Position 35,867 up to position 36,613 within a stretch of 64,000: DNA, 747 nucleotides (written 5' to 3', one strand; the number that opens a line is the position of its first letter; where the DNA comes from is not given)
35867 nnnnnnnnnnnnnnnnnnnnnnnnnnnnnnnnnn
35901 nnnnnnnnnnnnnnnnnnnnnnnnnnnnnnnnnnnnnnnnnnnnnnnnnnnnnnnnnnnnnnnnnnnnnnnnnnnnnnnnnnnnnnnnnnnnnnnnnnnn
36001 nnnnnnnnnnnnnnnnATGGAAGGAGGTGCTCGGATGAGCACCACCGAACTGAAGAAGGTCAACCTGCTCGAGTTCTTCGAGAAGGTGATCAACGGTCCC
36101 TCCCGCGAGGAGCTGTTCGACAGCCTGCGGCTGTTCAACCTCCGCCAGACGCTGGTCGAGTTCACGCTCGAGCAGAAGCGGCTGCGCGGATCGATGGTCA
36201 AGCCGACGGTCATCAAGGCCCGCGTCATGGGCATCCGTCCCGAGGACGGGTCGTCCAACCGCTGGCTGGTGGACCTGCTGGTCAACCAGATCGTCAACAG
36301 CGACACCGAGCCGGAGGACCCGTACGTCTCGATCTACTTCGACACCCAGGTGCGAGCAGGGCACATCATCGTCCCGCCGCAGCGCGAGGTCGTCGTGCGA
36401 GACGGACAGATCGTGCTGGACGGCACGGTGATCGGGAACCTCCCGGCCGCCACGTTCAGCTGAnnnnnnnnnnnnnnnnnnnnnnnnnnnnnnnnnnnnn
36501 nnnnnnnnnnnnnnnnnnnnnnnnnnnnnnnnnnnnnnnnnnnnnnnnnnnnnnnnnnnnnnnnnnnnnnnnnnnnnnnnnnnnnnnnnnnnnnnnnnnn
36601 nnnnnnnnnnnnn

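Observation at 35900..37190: Tandemly duplicated roughly 680-bp cassette with near-identical flanks but strongly diverged paralogous ORFs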

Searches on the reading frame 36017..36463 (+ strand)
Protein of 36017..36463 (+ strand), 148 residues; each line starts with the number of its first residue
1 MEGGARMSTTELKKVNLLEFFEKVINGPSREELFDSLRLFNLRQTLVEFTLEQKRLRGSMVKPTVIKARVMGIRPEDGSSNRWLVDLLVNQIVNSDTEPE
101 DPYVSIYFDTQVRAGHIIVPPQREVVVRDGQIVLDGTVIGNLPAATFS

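Call 11: search_protein_families(library=pfam, max_evalue=0.1, proteins=[window:36035-36460:+])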
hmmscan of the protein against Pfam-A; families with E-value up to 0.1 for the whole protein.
seq(142 aa): 1 family
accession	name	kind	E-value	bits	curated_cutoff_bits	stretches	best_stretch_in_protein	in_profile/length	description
PF21219.3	USH1C_N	-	0.057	13.9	27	0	10-41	39-70/74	Harmonin, N-terminal domain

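Call 12: search_protein_families(library=phrogs, max_evalue=0.1, proteins=[window:36035-36460:+])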
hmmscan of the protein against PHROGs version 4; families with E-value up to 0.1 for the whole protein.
seq(142 aa): 0 families

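Call 14: find_encoding_contigs(protein=window:36035-36463:+, flank=10000, max_places=10)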
Protein window:36035-36463:+ (142 aa): no gene with exactly this product is on record in the collection.

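Call 15: find_encoding_contigs(protein=window:36017-36463:+, flank=10000, max_places=10)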
Protein window:36017-36463:+ (148 aa): no gene with exactly this product is on record in the collection.

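Call 17: find_homologous_proteins(query=window:36035-36460:+, max_evalue=0.01)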
Query seq(142 aa) (142 aa): 10 proteins with E <= 0.01 among 20 candidates.
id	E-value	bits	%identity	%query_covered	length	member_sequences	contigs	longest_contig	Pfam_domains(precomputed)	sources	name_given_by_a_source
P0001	6.7e-86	303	100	100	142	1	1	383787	-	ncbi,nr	ncbi:hypothetical protein IT414_02180 [bacterium]|nr:hypothetical protein [bacterium]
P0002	3.5e-54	200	68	100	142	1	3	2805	-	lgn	-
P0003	1.8e-37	146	59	85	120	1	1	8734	-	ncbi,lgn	-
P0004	4.5e-10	58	35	88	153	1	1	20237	-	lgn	-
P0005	2.0e-6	46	34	71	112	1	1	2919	-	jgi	jgi:hypothetical protein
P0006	3.6e-6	45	37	73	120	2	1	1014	-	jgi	jgi:hypothetical protein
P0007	1.8e-5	43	35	71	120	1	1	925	-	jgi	jgi:hypothetical protein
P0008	2.3e-5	42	35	68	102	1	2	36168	-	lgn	-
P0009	3.7e-4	39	36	67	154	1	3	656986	-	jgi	jgi:hypothetical protein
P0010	5.3e-4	38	35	65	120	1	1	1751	-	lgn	-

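Call 19: find_encoding_contigs(protein=P0003, flank=10000, max_places=6)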
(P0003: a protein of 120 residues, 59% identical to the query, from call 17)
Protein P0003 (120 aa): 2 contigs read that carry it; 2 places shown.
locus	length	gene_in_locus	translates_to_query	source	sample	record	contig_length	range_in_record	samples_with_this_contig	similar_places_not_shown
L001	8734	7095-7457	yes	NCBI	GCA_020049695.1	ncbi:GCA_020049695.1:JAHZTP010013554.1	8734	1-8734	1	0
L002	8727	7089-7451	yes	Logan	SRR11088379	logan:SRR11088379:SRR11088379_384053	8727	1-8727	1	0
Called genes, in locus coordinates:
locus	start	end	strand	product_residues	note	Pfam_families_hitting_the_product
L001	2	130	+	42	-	?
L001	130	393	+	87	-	PF14622:Ribonucleas_3_3, PF00636:Ribonuclease_3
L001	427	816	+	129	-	PF14622:Ribonucleas_3_3, PF00035:dsrm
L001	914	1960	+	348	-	PF00561:Abhydrolase_1, PF12146:Hydrolase_4, PF12697:Abhydrolase_6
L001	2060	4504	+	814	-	PF02463:SMC_N, PF13175:AAA_15, PF13476:AAA_23 (faint), PF13304:AAA_21 (weak)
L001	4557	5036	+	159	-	PF00886:Ribosomal_S16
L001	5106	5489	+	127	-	PF13083:KH_KhpA-B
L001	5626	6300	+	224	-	PF01746:tRNA_m1G_MT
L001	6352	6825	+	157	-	-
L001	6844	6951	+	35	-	-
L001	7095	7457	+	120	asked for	-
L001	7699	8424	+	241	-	-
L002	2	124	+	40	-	?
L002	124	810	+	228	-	PF22935:RM44_endonuclase (weak), PF14622:Ribonucleas_3_3, PF00636:Ribonuclease_3, PF00035:dsrm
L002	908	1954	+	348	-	PF00561:Abhydrolase_1, PF12146:Hydrolase_4, PF12697:Abhydrolase_6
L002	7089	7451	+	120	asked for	-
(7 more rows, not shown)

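Call 20: find_encoding_contigs(protein=P0004, flank=10000, max_places=6)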
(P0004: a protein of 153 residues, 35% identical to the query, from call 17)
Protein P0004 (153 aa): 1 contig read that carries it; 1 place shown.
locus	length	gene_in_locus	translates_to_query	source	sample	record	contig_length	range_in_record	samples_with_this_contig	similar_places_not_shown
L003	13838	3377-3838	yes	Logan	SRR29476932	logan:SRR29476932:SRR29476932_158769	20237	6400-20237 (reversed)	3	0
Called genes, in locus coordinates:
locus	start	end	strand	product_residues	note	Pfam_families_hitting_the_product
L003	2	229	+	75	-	?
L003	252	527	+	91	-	-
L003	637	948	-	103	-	PF00376:MerR (weak), PF12728:HTH_17 (weak)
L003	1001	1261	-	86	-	-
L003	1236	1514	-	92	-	-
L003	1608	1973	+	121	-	-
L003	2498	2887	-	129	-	PF01850:PIN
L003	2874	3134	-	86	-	-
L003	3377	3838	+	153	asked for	-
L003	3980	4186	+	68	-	-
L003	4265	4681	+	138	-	-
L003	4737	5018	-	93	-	PF00076:RRM_1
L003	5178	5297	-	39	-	-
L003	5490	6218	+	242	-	-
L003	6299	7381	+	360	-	-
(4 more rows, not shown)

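Call 24: find_encoding_contigs(protein=P0002, flank=10000, max_places=6)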
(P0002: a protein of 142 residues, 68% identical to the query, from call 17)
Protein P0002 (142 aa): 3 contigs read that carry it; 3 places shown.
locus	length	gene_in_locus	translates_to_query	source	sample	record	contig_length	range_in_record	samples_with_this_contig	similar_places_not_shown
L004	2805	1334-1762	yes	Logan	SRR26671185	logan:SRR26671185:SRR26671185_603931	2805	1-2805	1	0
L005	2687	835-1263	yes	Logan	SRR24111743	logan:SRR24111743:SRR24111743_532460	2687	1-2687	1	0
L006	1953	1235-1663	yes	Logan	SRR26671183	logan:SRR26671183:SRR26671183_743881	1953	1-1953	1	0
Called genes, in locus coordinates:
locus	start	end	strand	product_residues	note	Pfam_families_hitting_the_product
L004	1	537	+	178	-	?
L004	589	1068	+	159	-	-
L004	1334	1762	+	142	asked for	-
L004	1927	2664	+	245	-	-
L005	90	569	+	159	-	-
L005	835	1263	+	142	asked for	-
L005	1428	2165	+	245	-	-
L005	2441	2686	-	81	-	?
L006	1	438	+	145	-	?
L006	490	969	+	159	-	-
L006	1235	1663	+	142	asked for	-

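Call 25: find_encoding_contigs(protein=P0008, flank=10000, max_places=6)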
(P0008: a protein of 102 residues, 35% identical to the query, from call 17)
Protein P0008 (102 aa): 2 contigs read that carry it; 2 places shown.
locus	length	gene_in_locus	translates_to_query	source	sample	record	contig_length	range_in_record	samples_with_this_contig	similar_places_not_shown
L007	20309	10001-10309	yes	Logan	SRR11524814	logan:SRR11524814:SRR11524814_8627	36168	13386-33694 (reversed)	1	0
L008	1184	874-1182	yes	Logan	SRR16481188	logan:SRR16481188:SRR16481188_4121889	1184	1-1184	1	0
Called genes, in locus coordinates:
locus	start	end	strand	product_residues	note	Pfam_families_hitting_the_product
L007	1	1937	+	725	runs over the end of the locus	PF01326:PPDK_N, PF00391:PEP-utilizers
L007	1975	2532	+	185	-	-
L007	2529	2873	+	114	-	-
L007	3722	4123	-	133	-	PF23636:DUF7144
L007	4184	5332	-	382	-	PF01594:AI-2E_transport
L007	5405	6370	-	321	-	-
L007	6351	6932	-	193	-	PF03729:DUF308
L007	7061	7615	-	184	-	PF03729:DUF308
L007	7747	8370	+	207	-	PF13328:HD_4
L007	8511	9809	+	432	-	-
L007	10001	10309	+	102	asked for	-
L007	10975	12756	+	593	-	PF00664:ABC_membrane, PF00005:ABC_tran, PF02463:SMC_N (faint), PF13191:AAA_16 (weak)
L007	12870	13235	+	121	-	-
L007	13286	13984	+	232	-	PF00300:His_Phos_1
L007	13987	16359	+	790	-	PF00122:E1-E2_ATPase, PF00702:Hydrolase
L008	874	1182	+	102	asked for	?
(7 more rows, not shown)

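Call 33: find_related_loci(query=A1, collection=genome_contigs, flank=4000)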
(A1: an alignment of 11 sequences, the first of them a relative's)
Query A1 (142 aa) in genome_contigs; peptide patterns used: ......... (x = any residue, [..] = any of these).
45 stretches matched a pattern; 40 encode a relative of the query (tblastn E <= 1e-3); 40 distinct loci.
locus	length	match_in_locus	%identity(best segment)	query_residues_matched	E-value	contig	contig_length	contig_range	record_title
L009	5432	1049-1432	34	6-137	2e-17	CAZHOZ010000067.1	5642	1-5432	MAG TPA_asm: uncultured Candidatus Saccharibacteria bacterium isolate binchicken_co16_307 genome assembly, contig: NODE_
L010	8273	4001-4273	38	17-111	3e-13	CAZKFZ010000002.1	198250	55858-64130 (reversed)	MAG TPA_asm: uncultured Candidatus Saccharibacteria bacterium isolate SRP342105_co3_110 genome assembly, contig: NODE_17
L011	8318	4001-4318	35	17-113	8e-12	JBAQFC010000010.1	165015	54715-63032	MAG: Minisyncoccia bacterium isolate MFD12003_ilm_asm_bin59 k127_114032, whole genome shotgun sequence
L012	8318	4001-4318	35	17-113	8e-12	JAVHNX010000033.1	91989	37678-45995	MAG: Candidatus Paceibacterota bacterium isolate WB02no17_34_18 NODE_40_length_91989_cov_11.312300, whole genome shotgun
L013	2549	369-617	39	18-111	9e-12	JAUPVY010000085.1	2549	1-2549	MAG: Patescibacteria group bacterium isolate erpe_2018_sw_42hr_WHONDRS-SW48-000099_A_bin.74 scaffold_15094, whole genome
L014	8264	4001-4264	36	18-111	3e-11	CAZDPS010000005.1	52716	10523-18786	MAG TPA_asm: uncultured Candidatus Saccharibacteria bacterium isolate SRP300315_co1_23 genome assembly, contig: NODE_312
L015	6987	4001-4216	40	17-81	1e-10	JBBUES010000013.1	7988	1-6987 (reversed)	MAG: Patescibacteria group bacterium isolate H43-bin022_1 H43_bin022_1_000000000013, whole genome shotgun sequence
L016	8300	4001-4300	35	18-111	2e-10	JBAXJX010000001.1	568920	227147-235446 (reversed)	MAG: Candidatus Falkowbacteria bacterium isolate ELA386 MAG386_1, whole genome shotgun sequence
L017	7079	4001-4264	31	17-109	9e-10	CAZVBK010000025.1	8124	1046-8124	MAG TPA_asm: uncultured Candidatus Saccharibacteria bacterium isolate SRP286056_co1_117 genome assembly, contig: NODE_11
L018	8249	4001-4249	38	18-114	1e-9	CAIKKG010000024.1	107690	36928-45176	uncultured bacterium isolate Kiruna2_bin-0995 genome assembly, contig: bin-0995:24/42, whole genome shotgun sequence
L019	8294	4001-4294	30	18-113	2e-9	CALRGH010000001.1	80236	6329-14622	MAG: Candidatus Nomurabacteria bacterium isolate TrH-25oct19-77 genome assembly, contig: TrH-25oct19-C367, whole genome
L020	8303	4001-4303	33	17-113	3e-9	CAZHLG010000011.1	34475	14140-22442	MAG TPA_asm: uncultured Candidatus Saccharibacteria bacterium isolate SRP135725_co1_42 genome assembly, contig: NODE_132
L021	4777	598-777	40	18-84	4e-9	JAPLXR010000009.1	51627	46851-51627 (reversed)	MAG: Candidatus Nomurabacteria bacterium isolate LacPavin_0818_WC55_MAG_33_13 LacPavin_0818_WC55_scaffold_246344, whole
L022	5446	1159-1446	33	18-114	6e-9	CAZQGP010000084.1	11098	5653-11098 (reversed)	MAG TPA_asm: uncultured Candidatus Saccharibacteria bacterium isolate binchicken_co18_523 genome assembly, contig: k141_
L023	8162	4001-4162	44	17-77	9e-9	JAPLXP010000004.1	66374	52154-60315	MAG: Candidatus Nomurabacteria bacterium isolate LacPavin_0818_WC45_MAG_37_43 LacPavin_0818_WC45_scaffold_429651, whole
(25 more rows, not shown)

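Call 45: search_protein_representatives(alignment_id=A1)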
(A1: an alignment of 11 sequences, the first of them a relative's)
Query: 11 sequences, 117 profile positions. Proteins with E-value up to 0.001 (for the whole library): 638; up to 1e-10: 133; up to 1e-30: 3. The best 150 are listed.
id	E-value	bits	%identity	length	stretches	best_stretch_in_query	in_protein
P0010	8.8e-40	151.6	-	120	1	1-116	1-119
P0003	3.3e-36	140.0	-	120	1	1-114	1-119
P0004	1.5e-34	134.7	-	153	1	6-116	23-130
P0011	7.5e-30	119.5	-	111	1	1-107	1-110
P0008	9.0e-28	112.8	-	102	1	10-109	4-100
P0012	1.4e-27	112.3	-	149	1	1-104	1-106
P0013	6.4e-27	110.1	-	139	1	2-115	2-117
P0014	7.1e-27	109.9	-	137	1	1-112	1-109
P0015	4.2e-25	104.2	-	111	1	1-110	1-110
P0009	9.9e-25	103.0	-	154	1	7-115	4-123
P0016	3.0e-24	101.5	-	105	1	2-106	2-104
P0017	9.4e-24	99.9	-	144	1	9-114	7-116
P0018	1.1e-23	99.6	-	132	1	1-111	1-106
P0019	6.6e-23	97.1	-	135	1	1-111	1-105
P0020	7.1e-23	97.0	-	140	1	1-112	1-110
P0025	1.0e-19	86.8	-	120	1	1-108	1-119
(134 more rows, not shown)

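Call 60: predict_structure(alignment_id=A6)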
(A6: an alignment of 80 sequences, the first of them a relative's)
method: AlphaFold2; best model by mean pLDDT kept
length: 142 residues; sequences in the alignment: 80
mean_pLDDT: 92.4   pTM: 0.78
mean pLDDT of the five models: 92.4, 91.9, 91.9, 90.9, 89.5
residues with pLDDT >= 90: 107; 70-90: 32; 50-70: 3; < 50: 0
segments of 3 or more residues with pLDDT < 50: none
pLDDT, mean of each block of 10 residues (from residue 1): 86 95 97 89 93 87 97 95 94 96 98 90 92 90 64
secondary structure, 60 per line:
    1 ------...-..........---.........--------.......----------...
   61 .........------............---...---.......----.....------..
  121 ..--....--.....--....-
elements in order: E7-9 H11-14 E15-20 H24-32 E41-47 E58-69 E76-87 E91-93 E97-103 E108-112 E119-122 E125-128 E131-135 H138-141

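Call 70: fold_search(model_id=the predicted structure, library=pdb)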
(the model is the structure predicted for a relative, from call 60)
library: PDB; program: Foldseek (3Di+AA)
matches with E <= 10: 192; with E <= 0.001: 0
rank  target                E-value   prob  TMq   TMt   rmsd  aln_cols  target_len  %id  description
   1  6xw9                  5.3e-01  0.08  0.16  0.17  13.2       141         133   11  Human myelin protein P2 mutant K120S (released 2020-04-08)
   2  4a1y_A                5.9e-01  0.07  0.17  0.17  14.8       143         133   12  Human myelin P2 protein, K65Q mutant (released 2012-10-10)
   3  6j92_A                6.2e-01  0.08  0.17  0.12  11.5       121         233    8  Crystal structure of acetolactate decarboxylase from Enterbacter aerogenes (released 2020-01-22)
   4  4s37_A                6.9e-01  0.06  0.15  0.13  15.6       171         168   13  Crystal structure of R2 pyocin membrane-piercing spike (released 2016-01-27)
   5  7fzq_A                7.7e-01  0.04  0.13  0.14  14.2       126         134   10  Crystal Structure of human FABP3 in complex with myristate (released 2023-06-14)
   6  2qe8_A                8.5e-01  0.23  0.27  0.14  11.2       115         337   14  Crystal structure of a putative hydrolase (ava_4197) from anabaena variabilis atcc 29413 at 1.35 A resolution (released 2007-07-10)
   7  4s37_M                9.5e-01  0.05  0.16  0.13  14.9       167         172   12  Crystal structure of R2 pyocin membrane-piercing spike (released 2016-01-27)
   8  6xuw                  1.0e+00  0.04  0.18  0.19  17.6       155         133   13  Human myelin protein P2 mutant L27D (released 2020-04-08)
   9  4s37_H                1.0e+00  0.04  0.15  0.13  15.7       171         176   13  Crystal structure of R2 pyocin membrane-piercing spike (released 2016-01-27)
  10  4s37_D                1.2e+00  0.04  0.16  0.13  15.1       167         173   12  Crystal structure of R2 pyocin membrane-piercing spike (released 2016-01-27)
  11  8pxe_A                1.2e+00  0.44  0.24  0.40   8.5        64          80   11  Crystal structure of the N-terminal dimerisation domain of Hh1141 (released 2024-08-07)
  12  5yho_A                1.3e+00  0.07  0.17  0.11  12.4       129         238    9  Crystal structure of acetolactate decarboxylase from Enterobacter cloacae (released 2018-10-10)
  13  4s37_R                1.3e+00  0.04  0.16  0.13  16.6       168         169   12  Crystal structure of R2 pyocin membrane-piercing spike (released 2016-01-27)
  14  2res                  1.4e+00  0.07  0.19  0.19  10.3       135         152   13  Tetracenomycin ARO/CYC mutant R69A (released 2008-04-22)
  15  3tdg                  1.5e+00  0.69  0.25  0.16   2.9        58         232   16  Structural and functional characterization of Helicobacter pylori DsbG (released 2011-11-09)
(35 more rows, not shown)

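Call 71: fold_search(model_id=the predicted structure, library=viral)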
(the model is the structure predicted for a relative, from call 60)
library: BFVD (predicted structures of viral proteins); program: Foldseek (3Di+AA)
matches with E <= 10: 335; with E <= 0.001: 0
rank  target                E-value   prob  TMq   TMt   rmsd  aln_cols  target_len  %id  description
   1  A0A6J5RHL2            9.3e-02  0.82  0.37  0.23  14.3       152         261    9  Uncharacterized protein [uncultured Caudovirales phage]
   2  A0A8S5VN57            4.4e-01  0.60  0.30  0.11  10.6        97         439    9  (no name in the UniProt tables at hand)
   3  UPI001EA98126         4.4e-01  0.10  0.15  0.11  16.2       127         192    9  (no name look-up for this kind of identifier)
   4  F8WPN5                5.4e-01  0.35  0.31  0.43  11.4       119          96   15  (no name in the UniProt tables at hand)
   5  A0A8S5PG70            5.4e-01  0.30  0.28  0.36  16.2       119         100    8  Uncharacterized protein [Siphoviridae sp. cthL03]
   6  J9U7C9                6.0e-01  0.35  0.26  0.25  13.9       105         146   11  Beta protein [Kimberley virus]
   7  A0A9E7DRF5            6.4e-01  0.28  0.21  0.32  14.8        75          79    8  (no name in the UniProt tables at hand)
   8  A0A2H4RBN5            7.1e-01  0.05  0.12  0.14  15.6       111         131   11  Uncharacterized protein [Sulfolobus ellipsoid virus 1]
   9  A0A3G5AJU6            7.9e-01  0.06  0.18  0.06  19.1       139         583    9  Uncharacterized protein [Solumvirus sp.]
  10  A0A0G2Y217            8.3e-01  0.09  0.20  0.09  12.6       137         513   11  BTB/POZ domain-containing protein [Acanthamoeba polyphaga mimivirus Kroon]
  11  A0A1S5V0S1            9.3e-01  0.07  0.20  0.13  18.7       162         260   12  (no name in the UniProt tables at hand)
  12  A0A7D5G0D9            1.1e+00  0.16  0.24  0.29  10.5        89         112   11  (no name in the UniProt tables at hand)
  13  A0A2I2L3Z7            1.1e+00  0.06  0.20  0.17  15.9       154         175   12  Lipocalin [Orpheovirus IHUMI-LCC2]
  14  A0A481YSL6            1.2e+00  0.12  0.22  0.18  11.8       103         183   12  Uncharacterized protein [Marseillevirus LCMAC101]
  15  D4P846                1.3e+00  0.10  0.22  0.14  17.0       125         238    8  Gp71 [Rhodococcus phage ReqiPine5]
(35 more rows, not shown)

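Call 99: search_solved_structures(query=A6, max_evalue=10)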
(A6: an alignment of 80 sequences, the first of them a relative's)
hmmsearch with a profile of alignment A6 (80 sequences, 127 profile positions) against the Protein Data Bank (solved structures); distinct sequences matched with E-value up to 10: 3.
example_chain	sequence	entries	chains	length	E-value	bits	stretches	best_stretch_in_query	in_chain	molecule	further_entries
30kx_E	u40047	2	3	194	0.18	14.9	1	76-108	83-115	EF-hand domain-containing protein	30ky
2kbq_A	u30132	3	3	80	0.52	13.4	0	9-23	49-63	Harmonin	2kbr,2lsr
8jpu_A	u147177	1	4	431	2.2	11.4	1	10-38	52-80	Tylactone synthase modules 4 & 5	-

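Call 100: search_protein_families(library=ncbifam, max_evalue=1, proteins=[P0001, P0025, P0010, P0011])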
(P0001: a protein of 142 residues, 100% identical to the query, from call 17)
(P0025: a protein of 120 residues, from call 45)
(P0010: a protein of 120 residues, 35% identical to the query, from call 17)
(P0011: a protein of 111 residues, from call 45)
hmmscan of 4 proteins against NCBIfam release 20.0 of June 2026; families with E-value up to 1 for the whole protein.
P0001 (142 aa): 0 families

P0025 (120 aa): 1 family
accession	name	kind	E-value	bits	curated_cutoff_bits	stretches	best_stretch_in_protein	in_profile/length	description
NF007848.0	PRK10557.1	equivalog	0.012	15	120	1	23-79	122-178/192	prepilin peptidase-dependent protein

P0010 (120 aa): 0 families

P0011 (111 aa): 0 families

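Call 101: search_protein_families(library=padloc, max_evalue=1, proteins=[P0001, P0025, P0010, P0011])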
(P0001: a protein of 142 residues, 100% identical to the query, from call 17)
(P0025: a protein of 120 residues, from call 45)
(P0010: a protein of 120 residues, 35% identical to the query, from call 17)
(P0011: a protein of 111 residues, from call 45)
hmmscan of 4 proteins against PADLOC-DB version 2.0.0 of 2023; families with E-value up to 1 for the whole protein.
P0001 (142 aa): 0 families

P0025 (120 aa): 0 families

P0010 (120 aa): 0 families

P0011 (111 aa): 0 families

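Call 103: find_related_loci(query=A1, collection=viral_contigs, flank=5000)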
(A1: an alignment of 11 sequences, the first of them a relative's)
Query A1 (142 aa) in viral_contigs; peptide patterns used: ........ (x = any residue, [..] = any of these).
2 stretches matched a pattern, but none encodes a relative of the query by tblastn (E <= 1e-3).

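Call 104: search_dna_similar(query=P0001, collection=phages, mode=protein, max_evalue=0.01)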
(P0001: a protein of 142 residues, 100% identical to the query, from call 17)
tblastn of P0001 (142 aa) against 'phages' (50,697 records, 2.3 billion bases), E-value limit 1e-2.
No match.
